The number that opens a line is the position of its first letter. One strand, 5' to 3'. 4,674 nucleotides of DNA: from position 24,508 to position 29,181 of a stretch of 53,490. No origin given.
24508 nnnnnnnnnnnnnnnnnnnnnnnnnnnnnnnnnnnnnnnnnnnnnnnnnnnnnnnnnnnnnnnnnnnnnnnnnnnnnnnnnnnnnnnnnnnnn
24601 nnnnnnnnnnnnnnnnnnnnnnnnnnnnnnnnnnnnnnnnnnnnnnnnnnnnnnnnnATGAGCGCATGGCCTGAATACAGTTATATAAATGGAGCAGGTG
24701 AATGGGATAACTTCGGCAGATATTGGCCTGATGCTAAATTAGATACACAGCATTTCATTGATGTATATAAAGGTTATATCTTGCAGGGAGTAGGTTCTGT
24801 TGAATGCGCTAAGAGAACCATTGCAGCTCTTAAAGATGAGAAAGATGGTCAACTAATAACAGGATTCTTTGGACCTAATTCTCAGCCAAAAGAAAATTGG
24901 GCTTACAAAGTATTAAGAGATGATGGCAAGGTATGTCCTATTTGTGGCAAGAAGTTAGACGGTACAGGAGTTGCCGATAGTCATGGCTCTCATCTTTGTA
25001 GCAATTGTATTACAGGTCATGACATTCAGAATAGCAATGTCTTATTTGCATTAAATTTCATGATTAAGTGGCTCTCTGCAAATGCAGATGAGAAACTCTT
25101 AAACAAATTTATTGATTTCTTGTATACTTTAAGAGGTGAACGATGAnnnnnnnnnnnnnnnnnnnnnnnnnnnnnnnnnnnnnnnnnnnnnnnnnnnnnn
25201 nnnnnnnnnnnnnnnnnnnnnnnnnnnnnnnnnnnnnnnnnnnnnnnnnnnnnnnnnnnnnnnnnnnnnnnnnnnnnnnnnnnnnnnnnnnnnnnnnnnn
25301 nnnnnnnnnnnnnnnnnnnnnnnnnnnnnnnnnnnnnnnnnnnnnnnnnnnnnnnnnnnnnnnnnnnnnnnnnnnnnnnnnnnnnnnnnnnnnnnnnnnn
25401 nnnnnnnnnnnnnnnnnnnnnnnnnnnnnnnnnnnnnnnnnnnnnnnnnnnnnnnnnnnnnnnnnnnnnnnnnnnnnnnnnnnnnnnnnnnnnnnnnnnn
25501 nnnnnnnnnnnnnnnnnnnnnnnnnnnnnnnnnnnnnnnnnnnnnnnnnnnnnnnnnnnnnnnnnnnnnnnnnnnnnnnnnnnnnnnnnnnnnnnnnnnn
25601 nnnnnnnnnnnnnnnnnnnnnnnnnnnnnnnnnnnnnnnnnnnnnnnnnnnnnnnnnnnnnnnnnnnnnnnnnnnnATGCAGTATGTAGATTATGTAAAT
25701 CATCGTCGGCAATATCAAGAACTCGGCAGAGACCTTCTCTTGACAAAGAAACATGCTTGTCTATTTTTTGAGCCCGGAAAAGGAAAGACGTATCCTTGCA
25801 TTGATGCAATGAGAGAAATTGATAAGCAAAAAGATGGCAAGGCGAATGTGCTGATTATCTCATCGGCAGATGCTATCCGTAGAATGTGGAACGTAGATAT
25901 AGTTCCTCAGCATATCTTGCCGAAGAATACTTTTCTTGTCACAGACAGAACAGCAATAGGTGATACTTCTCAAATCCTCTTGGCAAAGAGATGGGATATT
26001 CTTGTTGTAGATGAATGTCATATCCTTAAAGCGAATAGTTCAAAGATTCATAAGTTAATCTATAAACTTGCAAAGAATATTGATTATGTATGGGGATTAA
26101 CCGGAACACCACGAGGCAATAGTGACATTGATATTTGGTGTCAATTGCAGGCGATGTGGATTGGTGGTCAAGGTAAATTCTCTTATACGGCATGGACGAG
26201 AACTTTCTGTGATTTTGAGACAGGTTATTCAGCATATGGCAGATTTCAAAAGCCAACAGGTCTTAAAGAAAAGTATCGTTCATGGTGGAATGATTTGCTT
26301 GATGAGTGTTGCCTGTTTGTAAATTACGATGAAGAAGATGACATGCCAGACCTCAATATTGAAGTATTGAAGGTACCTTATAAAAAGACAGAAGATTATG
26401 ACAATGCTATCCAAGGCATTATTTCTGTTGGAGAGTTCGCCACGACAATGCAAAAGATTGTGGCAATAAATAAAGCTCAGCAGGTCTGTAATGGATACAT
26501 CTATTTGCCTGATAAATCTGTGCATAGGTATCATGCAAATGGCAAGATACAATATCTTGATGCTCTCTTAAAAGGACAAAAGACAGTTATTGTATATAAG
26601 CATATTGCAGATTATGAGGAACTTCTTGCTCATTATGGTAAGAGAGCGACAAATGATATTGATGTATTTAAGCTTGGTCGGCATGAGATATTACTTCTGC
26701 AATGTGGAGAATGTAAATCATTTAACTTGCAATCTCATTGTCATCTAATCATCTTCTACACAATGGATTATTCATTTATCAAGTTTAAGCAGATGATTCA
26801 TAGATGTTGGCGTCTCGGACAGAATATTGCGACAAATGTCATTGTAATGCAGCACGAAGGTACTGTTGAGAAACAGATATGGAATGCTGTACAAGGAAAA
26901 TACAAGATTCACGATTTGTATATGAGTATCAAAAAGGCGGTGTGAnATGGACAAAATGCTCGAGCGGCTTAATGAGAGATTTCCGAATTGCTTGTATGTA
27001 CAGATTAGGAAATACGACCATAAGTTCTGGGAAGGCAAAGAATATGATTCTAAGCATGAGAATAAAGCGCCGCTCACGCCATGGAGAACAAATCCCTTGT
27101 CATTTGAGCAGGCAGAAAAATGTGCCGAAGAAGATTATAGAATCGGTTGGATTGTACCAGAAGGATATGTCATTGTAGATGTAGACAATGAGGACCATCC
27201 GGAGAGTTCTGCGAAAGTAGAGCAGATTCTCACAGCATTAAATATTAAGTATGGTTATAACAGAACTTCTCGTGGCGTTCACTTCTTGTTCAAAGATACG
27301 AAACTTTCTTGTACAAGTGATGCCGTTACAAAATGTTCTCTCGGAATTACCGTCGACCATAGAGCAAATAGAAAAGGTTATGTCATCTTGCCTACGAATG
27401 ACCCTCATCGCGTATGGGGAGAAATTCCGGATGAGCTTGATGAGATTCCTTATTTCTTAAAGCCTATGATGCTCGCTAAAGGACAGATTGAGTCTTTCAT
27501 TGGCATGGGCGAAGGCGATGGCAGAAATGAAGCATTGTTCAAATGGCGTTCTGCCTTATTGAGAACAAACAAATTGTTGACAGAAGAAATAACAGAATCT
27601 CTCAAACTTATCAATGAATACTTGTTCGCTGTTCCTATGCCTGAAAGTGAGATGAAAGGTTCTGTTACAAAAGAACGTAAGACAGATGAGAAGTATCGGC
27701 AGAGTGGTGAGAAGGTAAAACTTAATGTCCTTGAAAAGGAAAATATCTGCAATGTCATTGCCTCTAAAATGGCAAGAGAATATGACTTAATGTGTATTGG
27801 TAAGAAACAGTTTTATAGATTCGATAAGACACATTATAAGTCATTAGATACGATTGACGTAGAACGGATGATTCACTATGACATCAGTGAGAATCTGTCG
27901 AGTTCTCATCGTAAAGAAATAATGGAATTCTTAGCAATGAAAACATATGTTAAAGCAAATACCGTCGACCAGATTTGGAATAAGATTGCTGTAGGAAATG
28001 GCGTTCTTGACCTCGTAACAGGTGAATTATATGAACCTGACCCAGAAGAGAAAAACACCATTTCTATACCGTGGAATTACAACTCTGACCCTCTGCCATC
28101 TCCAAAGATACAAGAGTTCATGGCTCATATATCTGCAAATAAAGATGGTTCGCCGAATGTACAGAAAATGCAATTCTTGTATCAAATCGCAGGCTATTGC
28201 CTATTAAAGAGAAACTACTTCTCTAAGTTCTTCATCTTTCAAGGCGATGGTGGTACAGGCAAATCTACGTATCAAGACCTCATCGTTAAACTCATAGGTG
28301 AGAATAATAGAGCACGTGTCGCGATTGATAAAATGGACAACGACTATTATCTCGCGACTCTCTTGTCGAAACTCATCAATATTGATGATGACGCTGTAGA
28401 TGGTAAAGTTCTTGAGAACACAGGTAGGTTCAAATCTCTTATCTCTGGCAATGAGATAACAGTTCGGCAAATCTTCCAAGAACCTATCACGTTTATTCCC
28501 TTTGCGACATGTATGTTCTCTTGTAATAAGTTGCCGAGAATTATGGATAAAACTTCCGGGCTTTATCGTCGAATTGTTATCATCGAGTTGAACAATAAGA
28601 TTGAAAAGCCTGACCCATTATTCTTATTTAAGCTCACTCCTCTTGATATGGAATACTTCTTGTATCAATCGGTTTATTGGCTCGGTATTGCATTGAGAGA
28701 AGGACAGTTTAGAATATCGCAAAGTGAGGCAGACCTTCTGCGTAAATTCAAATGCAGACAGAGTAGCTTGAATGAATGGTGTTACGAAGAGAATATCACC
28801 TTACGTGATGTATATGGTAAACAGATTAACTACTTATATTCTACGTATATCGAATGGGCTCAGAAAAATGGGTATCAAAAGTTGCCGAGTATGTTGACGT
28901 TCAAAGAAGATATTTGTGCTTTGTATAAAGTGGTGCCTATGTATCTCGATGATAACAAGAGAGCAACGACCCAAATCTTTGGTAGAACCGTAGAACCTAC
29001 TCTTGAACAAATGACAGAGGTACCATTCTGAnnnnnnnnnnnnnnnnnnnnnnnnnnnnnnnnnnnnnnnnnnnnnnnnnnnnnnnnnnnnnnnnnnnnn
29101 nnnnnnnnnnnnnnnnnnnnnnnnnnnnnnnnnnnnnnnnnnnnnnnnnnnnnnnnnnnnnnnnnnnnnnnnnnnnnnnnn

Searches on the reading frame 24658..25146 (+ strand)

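Call 10: search_protein_families(library=phrogs, proteins=[window:24658-25146:+], max_evalue=0.01)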
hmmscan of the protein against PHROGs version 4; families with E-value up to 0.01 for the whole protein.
window:24658-25146:+ (162 aa): 0 families

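Call 42: search_protein_families(library=pfam, proteins=[window:24658-25146:+], max_evalue=0.01)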
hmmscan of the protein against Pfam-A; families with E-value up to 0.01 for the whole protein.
window:24658-25146:+ (162 aa): 1 family
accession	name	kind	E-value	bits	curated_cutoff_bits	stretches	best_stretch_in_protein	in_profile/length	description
PF06827.20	zf-FPG_IleRS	-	0.0028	17.9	21.3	1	90-118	1-28/30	Zinc finger found in FPG and IleRS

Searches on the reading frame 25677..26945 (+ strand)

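Call 11: search_protein_families(library=phrogs, proteins=[window:25677-26945:+], max_evalue=0.001)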
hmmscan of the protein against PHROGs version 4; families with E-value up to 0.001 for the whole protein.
window:25677-26945:+ (422 aa): 3 families
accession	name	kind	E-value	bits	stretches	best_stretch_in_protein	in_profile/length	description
phrog_62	-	DNA, RNA and nucleotide metabolism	6.3e-51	174.1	1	11-420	698-1137/1881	DNA helicase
phrog_16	-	DNA, RNA and nucleotide metabolism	7.8e-14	51.8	1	11-149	274-420/986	DNA helicase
phrog_11354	-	unknown function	4.6e-08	33.8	1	328-418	16-107/116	-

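Call 42: search_protein_families(library=pfam, proteins=[window:25677-26945:+], max_evalue=0.01)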
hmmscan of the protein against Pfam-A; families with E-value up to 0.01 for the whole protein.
window:25677-26945:+ (422 aa): 2 families
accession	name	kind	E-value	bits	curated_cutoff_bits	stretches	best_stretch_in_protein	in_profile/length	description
PF00176.29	SNF2-rel_dom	-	3.8e-09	36.5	24.9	1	94-160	114-178/290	SNF2-related domain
PF04851.21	ResIII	-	4.1e-07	30.5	22.5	1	98-146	118-163/164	Type III restriction enzyme, res subunit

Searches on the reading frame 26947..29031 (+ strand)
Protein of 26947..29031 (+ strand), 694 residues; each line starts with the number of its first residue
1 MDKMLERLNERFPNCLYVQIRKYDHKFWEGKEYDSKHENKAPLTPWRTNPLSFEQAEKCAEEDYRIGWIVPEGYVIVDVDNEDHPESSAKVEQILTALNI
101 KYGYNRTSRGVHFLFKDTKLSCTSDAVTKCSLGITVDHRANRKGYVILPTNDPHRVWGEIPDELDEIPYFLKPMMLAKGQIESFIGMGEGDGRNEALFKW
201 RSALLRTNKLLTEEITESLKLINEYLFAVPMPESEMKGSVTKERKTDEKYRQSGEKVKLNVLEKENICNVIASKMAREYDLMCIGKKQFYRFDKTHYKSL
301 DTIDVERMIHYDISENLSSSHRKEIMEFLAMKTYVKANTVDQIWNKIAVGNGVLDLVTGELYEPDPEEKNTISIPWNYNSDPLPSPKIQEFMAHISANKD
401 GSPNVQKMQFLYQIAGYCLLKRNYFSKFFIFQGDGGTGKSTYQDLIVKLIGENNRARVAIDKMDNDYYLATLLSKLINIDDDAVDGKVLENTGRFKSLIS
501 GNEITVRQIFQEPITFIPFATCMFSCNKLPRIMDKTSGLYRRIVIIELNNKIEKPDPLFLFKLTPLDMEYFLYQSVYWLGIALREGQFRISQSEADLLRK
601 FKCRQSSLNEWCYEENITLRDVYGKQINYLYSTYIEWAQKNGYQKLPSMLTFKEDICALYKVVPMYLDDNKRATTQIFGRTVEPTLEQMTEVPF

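Call 11: search_protein_families(library=phrogs, proteins=[window:26947-29031:+], max_evalue=0.001)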
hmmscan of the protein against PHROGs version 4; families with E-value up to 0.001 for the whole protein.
window:26947-29031:+ (694 aa): 12 families
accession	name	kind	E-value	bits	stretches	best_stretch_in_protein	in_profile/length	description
phrog_864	-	DNA, RNA and nucleotide metabolism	3.6e-85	288.3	1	65-662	41-602/1064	DNA primase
phrog_1829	-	DNA, RNA and nucleotide metabolism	1.6e-38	133.4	1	273-645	339-722/772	DNA primase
phrog_1156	-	DNA, RNA and nucleotide metabolism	2e-38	133.5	1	323-653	460-797/855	DNA primase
phrog_7601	-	unknown function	8e-36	124.9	1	408-656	2-250/289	-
phrog_6088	-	DNA, RNA and nucleotide metabolism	1.7e-33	117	1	332-648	418-732/772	DNA primase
phrog_2478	-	DNA, RNA and nucleotide metabolism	1.6e-21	77.2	1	332-558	494-717/854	DNA polymerase/primase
phrog_16950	-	DNA, RNA and nucleotide metabolism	1e-17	64.3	1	319-553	454-690/843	DNA primase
phrog_1883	-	DNA, RNA and nucleotide metabolism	2.9e-13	50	1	408-554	473-623/756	DNA helicase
phrog_4210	-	DNA, RNA and nucleotide metabolism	1.3e-10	40.8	1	274-547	26-299/1304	DNA polymerase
phrog_16213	-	DNA, RNA and nucleotide metabolism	1.7e-09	37.6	1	349-543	318-513/732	DNA primase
phrog_12939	-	DNA, RNA and nucleotide metabolism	2.8e-08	34.8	1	404-517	191-304/368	DNA primase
phrog_24712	-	unknown function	0.00071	18.6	0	386-529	433-578/801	-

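Call 42: search_protein_families(library=pfam, proteins=[window:26947-29031:+], max_evalue=0.01)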
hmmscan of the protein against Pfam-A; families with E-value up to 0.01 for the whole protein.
window:26947-29031:+ (694 aa): 4 families
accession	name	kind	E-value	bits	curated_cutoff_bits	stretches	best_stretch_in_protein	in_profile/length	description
PF19263.5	DUF5906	-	5.5e-18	66.1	27.6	1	431-542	1-114/114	Family of unknown function (DUF5906)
PF08706.16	D5_N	-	3e-12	47.5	22.4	1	289-395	21-143/145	D5 N terminal like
PF03288.22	Pox_D5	-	0.00056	20.8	21.4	1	628-672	25-67/86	Poxvirus D5 protein-like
PF09250.16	Prim-Pol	-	0.0014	19.6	22.8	1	52-152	33-136/158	Bifunctional DNA primase/polymerase, N-terminal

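Call 56: search_dna_similar(query=window:26947-29031:+, collection=phages, mode=protein, max_rows=25)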
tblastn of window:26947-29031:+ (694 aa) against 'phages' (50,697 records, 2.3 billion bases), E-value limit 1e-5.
Records with a match: 974; places in all: 974; records where one place covers at least 80% of the query: 16.
Best place of each record, by identity: <60% 974.
By first word of the organism name: Streptococcus 490; Enterococcus 124; Microbacterium 101; Vibrio 46; Streptomyces 29; Bacteriophage 27; Listeria 22; Lactobacillus 13; Bacillus 8; Lacticaseibacillus 7; and 44 more.
By host as written in the record: Streptococcus thermophilus 102; - 82; Microbacterium foliorum NRRL B-24224 54; Enterococcus faecalis 41; Microbacterium foliorum NRRL B-24224 SEA 29; Vibrio lentus 19; Enterococcus faecium 15; Listeria monocytogenes 12; and 406 more.
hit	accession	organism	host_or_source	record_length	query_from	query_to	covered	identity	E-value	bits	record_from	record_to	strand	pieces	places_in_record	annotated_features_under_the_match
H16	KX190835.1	Bacillus phage vB_BtS_BMBtp15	Bacillus thuringiensis BGSC 4AE1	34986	30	660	91%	28.1%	1e-43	175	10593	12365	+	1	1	primase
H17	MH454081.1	Paenibacillus phage LincolnB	Paenibacillus larvae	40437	38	657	89%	28.4%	1e-52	202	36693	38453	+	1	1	DNA primase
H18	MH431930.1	Paenibacillus phage Wanderer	Paenibacillus larvae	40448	38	657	89%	28.4%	1e-52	202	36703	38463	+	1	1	DNA primase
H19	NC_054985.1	Paenibacillus phage Wanderer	Paenibacillus larvae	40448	38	657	89%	28.4%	1e-52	202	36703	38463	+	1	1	DNA primase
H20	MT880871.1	Staphylococcus phage PI-Sepi-HH2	Staphylococcus epidermidis HD21-2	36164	36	662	90%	25.6%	3e-45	180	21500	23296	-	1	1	hypothetical protein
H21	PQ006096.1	bajarodcaudo virus 5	Peromyscus fraterculus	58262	66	642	83%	27.7%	6e-43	173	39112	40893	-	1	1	viral dsDNA helicase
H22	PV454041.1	Staphylococcus phage HHU-22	Staphylococcus sp.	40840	60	673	88%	24.4%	3e-31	137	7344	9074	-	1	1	DNA primase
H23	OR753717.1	Mycoplasmopsis phage vB_Mfe_PMF329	Mycoplasmopsis felis MF329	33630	27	546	75%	28.4%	6e-36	152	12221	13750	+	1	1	DNA primase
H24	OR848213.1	Listeria phage LM 4-14-1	Listeria monocytogenes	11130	67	642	83%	25.6%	8e-28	126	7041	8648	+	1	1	record has no annotation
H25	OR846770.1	Listeria phage LM 4-11-1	Listeria monocytogenes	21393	67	642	83%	25.6%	9e-28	126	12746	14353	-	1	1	record has no annotation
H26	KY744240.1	Weissella phage PWc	Weissella ceti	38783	42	670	91%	22.8%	9e-24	113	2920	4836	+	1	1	DNA primase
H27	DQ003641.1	Listeria phage P35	Listeria monocytogenes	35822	51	637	85%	23.8%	2e-30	134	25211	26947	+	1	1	gp34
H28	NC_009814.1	Listeria phage P35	Listeria monocytogenes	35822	51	637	85%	23.8%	2e-30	134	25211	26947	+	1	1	DNA primase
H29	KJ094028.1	Listeria phage LP-083-1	Listeria monocytogenes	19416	51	637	85%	23.8%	2e-30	134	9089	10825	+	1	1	primase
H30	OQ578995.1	Staphylococcus phage phiST9-C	Staphylococcus aureus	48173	67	641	83%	23.3%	4e-31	136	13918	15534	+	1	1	hypothetical protein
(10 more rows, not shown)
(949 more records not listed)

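Call 61: search_solved_structures(query=window:26947-29031:+, max_evalue=0.01, show_alignments=2)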
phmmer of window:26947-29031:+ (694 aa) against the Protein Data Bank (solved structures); distinct sequences matched with E-value up to 0.01: 5.
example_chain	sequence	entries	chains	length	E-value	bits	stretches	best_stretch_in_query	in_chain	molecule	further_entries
7ola_A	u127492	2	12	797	2e-21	79.1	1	286-654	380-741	DNA primase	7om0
8xj8_A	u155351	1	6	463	4.4e-06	28.4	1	314-555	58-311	Monkeypox virus E5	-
8apl_A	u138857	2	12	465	4.4e-06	28.4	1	313-555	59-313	Primase D5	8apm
10wp_D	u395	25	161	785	1.5e-05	26.7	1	314-555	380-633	Uncoating factor OPG117 | Primase D5 | Monkeypox virus E5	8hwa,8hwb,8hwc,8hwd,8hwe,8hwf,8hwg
11wz_E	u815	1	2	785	1.7e-05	26.4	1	314-555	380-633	Uncoating factor OPG117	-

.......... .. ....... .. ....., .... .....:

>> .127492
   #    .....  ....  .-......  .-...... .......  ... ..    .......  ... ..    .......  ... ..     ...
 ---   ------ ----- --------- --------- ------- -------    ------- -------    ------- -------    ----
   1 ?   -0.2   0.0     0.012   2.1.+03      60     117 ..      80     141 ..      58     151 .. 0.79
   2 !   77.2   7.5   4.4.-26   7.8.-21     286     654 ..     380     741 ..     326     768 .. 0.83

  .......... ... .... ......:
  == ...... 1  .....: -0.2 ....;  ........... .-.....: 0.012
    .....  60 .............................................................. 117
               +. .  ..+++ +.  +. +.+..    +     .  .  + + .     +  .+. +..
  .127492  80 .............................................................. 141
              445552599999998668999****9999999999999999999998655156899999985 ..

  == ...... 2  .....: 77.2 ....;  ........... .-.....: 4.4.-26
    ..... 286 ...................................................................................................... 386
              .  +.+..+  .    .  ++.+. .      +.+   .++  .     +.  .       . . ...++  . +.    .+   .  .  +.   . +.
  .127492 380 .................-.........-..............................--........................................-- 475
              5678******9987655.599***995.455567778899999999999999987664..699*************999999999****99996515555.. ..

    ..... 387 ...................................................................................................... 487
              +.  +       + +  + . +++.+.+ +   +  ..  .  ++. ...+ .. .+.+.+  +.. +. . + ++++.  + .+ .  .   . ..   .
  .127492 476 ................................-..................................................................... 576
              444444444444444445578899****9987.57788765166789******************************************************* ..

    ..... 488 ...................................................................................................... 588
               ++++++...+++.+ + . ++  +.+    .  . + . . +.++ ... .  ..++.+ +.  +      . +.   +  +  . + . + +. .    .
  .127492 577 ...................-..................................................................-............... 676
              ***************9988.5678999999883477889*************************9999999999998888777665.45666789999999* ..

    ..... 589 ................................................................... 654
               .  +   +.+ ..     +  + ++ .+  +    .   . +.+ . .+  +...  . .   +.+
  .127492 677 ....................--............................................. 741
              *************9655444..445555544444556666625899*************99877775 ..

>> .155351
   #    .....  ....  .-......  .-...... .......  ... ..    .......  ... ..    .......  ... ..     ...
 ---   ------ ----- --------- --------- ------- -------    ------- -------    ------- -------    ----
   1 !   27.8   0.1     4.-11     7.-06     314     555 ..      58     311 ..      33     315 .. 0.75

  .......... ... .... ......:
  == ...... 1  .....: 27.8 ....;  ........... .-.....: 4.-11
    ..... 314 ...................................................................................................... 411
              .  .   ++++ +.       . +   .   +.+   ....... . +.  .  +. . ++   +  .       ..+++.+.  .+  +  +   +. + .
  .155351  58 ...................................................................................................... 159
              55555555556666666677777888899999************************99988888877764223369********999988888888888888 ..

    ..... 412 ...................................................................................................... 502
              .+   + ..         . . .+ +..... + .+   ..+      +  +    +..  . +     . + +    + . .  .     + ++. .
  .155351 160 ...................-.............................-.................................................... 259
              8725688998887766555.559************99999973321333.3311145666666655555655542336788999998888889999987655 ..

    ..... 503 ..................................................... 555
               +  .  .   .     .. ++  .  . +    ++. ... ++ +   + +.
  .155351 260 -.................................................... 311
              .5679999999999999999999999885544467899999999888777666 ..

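Call 64: find_related_loci(query=window:26947-29031:+, collection=viral_contigs, flank=3000)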
Query window:26947-29031:+ (694 aa) in viral_contigs; peptide patterns used: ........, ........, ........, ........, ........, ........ (x = any residue, [..] = any of these).
2 stretches matched a pattern; 1 encode a relative of the query (tblastn E <= 1e-3); 1 distinct loci.
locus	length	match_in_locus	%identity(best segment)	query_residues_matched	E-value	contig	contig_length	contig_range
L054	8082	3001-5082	70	1-694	0e+0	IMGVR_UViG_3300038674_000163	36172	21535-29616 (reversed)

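Call 66: find_related_loci(query=A2, collection=viral_contigs, flank=2000)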
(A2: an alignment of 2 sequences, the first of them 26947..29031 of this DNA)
Query A2 (694 aa) in viral_contigs; peptide patterns used: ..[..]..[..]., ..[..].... (x = any residue, [..] = any of these).
70 stretches matched a pattern; 5 encode a relative of the query (tblastn E <= 1e-3); 5 distinct loci.
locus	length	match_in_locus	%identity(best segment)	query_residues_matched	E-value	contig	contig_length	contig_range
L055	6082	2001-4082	75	1-694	0e+0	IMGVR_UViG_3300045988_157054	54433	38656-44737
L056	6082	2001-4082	70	1-694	0e+0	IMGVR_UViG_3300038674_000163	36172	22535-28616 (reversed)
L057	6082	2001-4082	70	1-694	0e+0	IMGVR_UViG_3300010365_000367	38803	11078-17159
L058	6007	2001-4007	49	1-683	0e+0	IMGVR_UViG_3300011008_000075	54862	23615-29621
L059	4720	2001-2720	20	410-648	1e-8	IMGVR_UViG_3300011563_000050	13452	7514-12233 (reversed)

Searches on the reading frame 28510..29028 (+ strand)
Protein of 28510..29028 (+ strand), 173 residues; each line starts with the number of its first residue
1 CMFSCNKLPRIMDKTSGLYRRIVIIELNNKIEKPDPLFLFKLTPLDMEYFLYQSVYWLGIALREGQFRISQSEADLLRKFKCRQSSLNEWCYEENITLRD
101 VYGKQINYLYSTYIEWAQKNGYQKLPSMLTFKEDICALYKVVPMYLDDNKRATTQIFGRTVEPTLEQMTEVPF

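Call 95: predict_structure(protein=window:28510-29028:+)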
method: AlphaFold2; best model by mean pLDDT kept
length: 173 residues; sequences in the alignment: 1
mean_pLDDT: 43.4   pTM: 0.40
mean pLDDT of the five models: 43.4, 34.5, 34.4, 33.5, 28.2
residues with pLDDT >= 90: 0; 70-90: 7; 50-70: 50; < 50: 116
segments of 3 or more residues with pLDDT < 50: 1-37, 60-101, 139-159, 161-173
pLDDT, mean of each block of 10 residues (from residue 1): 24 29 34 45 55 52 39 35 30 34 56 67 66 53 39 47 40 27
secondary structure, 60 per line:
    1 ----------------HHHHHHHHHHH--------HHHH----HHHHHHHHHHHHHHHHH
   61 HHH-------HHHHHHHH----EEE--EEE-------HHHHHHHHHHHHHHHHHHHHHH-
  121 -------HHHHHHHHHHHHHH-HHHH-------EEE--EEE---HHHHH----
elements in order: H17-27 H36-39 H44-63 H71-78 E83-85 E88-90 H98-119 H128-141 H143-146 E154-156 E159-161 H165-169
